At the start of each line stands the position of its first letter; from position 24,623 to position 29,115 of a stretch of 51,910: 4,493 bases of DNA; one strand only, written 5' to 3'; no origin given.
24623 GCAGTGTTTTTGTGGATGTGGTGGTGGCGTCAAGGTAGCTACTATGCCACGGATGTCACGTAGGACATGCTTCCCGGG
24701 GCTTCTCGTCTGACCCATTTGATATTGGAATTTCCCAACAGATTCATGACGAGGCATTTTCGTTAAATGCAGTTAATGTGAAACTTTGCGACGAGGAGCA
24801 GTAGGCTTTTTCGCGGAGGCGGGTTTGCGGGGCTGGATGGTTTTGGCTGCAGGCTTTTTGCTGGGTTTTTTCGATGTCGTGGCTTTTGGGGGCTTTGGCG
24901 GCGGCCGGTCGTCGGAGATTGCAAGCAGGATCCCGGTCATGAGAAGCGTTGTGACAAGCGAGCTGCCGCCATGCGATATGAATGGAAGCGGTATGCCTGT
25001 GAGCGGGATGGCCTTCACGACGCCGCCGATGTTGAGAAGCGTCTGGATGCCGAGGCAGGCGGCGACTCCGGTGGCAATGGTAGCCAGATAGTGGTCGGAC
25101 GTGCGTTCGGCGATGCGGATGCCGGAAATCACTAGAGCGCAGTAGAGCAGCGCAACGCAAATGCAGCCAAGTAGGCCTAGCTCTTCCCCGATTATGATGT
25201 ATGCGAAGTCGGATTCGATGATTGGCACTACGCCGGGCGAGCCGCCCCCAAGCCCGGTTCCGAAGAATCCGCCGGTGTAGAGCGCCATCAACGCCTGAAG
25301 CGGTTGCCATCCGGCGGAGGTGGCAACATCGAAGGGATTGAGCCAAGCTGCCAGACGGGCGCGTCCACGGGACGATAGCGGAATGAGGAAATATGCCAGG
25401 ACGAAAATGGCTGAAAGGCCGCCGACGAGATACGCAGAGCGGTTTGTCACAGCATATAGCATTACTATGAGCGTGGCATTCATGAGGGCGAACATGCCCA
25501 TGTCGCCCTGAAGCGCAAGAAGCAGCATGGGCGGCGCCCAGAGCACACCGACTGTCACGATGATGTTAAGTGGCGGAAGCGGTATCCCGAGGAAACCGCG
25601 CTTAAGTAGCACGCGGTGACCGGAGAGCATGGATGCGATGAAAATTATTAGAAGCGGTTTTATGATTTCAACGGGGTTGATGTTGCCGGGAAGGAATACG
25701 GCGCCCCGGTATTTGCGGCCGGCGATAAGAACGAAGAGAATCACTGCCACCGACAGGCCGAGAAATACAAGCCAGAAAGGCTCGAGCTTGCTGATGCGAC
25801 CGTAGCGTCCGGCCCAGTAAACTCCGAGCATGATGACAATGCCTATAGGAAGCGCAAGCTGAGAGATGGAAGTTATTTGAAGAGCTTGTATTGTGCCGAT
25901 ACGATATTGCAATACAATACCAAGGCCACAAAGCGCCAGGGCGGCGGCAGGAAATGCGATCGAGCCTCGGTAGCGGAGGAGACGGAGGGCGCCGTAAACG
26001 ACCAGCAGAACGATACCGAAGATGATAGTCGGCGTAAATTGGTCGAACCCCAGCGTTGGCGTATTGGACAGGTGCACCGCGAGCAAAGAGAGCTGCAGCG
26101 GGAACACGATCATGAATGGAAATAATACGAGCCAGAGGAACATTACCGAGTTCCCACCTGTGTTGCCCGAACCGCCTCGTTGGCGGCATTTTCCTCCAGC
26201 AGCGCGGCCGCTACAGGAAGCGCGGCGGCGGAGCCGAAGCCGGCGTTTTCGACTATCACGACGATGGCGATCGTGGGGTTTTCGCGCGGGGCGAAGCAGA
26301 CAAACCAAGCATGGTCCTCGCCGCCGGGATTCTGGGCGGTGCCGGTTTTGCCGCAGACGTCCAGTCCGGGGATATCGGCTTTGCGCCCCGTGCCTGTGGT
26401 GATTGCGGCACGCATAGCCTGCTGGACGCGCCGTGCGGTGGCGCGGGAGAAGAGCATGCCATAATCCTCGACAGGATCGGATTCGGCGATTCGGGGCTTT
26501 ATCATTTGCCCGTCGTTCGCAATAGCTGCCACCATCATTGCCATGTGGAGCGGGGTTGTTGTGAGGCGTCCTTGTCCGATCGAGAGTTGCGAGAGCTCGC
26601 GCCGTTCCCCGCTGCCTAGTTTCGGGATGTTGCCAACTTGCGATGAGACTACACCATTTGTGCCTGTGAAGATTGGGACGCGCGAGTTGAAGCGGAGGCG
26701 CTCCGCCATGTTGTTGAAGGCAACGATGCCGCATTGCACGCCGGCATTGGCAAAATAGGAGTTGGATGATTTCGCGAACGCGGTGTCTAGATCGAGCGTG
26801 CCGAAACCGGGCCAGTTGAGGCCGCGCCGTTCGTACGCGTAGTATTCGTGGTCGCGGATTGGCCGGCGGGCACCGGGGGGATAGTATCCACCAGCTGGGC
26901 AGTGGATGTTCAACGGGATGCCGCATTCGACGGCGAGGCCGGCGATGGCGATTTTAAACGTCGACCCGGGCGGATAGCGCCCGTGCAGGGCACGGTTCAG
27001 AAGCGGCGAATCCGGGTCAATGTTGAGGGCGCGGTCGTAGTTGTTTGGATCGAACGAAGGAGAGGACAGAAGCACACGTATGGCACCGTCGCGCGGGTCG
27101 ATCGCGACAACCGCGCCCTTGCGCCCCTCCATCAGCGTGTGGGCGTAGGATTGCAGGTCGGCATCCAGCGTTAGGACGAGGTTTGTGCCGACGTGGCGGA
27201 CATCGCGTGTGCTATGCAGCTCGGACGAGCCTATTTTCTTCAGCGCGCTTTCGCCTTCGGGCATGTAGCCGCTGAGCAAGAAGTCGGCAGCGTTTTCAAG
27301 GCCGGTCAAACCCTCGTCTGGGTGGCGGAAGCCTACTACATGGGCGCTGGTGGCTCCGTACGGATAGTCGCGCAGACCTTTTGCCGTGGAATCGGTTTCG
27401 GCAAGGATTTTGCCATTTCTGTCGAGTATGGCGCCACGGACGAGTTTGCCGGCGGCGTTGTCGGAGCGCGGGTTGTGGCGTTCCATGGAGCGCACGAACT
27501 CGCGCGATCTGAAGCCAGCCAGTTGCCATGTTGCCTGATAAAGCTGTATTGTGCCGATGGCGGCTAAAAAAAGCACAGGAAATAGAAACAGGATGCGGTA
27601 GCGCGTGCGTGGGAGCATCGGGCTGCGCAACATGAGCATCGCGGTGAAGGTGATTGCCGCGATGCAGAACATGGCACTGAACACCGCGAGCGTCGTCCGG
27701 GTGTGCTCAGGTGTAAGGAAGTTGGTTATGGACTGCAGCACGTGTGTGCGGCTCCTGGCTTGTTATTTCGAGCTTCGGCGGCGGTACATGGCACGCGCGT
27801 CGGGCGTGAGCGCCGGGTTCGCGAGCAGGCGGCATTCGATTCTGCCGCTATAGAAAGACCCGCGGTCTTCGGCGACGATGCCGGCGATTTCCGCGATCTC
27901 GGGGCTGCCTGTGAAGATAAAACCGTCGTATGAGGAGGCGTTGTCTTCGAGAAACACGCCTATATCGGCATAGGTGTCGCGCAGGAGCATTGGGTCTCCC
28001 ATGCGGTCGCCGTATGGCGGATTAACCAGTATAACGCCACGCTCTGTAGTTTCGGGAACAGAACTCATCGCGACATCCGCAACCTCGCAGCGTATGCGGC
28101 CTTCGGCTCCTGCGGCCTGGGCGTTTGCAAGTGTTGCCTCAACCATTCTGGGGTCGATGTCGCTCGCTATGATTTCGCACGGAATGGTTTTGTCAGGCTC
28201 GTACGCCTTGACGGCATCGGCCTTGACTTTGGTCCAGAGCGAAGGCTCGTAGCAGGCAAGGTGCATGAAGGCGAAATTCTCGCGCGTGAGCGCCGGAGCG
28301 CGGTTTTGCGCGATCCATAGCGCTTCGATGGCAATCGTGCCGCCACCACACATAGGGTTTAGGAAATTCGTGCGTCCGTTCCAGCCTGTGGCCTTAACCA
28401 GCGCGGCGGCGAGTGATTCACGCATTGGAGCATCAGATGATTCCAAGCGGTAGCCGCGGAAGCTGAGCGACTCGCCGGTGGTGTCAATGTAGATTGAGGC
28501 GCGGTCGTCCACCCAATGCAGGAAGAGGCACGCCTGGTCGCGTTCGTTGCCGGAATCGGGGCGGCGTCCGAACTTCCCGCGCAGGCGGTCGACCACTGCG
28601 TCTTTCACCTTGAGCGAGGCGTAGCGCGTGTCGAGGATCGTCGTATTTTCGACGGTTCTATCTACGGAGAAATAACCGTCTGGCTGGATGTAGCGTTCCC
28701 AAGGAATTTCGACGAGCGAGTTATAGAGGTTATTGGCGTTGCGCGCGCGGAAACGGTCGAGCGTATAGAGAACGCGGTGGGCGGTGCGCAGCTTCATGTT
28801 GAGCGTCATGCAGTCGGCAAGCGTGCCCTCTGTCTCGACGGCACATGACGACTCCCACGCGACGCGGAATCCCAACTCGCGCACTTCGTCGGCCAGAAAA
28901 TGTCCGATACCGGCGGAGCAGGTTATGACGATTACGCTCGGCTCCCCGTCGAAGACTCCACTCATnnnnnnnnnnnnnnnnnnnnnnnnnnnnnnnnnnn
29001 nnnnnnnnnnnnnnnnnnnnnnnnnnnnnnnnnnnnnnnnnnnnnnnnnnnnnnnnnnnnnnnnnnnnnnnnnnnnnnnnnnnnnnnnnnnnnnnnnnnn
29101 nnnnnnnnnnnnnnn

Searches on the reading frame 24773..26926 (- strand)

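Call 8: search_protein_families(library=pfam, proteins=[window:24773-26926:-], max_evalue=0.001)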
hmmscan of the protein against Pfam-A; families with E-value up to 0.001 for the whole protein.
window:24773-26926:- (717 aa): 1 family
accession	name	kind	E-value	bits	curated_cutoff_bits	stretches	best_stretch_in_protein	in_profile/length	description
PF01098.24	FTSW_RODA_SPOVE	-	4.3e-53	181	26.4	1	329-672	7-352/356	Cell cycle protein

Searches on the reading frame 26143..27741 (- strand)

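Call 8: search_protein_families(library=pfam, proteins=[window:26143-27741:-], max_evalue=0.001)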
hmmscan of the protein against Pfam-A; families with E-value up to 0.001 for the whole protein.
window:26143-27741:- (532 aa): 2 families
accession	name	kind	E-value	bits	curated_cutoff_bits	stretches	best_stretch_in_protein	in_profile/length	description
PF00905.27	Transpeptidase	-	4e-50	171.2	22.1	1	209-516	1-299/299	Penicillin binding protein transpeptidase domain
PF21922.1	PBP_dimer_2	-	6e-07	30.1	27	1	102-159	1-60/83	Penicillin binding protein A dimerisation domain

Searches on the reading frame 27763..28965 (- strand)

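Call 8: search_protein_families(library=pfam, proteins=[window:27763-28965:-], max_evalue=0.001)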
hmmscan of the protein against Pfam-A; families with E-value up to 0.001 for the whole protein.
window:27763-28965:- (400 aa): 3 families
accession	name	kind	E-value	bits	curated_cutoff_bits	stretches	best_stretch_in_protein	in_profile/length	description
PF01170.24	UPF0020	-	6.3e-38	130.9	22.3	1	170-358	1-173/197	RMKL-like, methyltransferase domain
PF22020.1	RlmL_1st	-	1.3e-11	44.7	27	1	12-66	2-55/55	RlmL ferredoxin-like domain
PF02926.22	THUMP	-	2.3e-10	41.1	20.6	1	74-161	1-84/84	THUMP domain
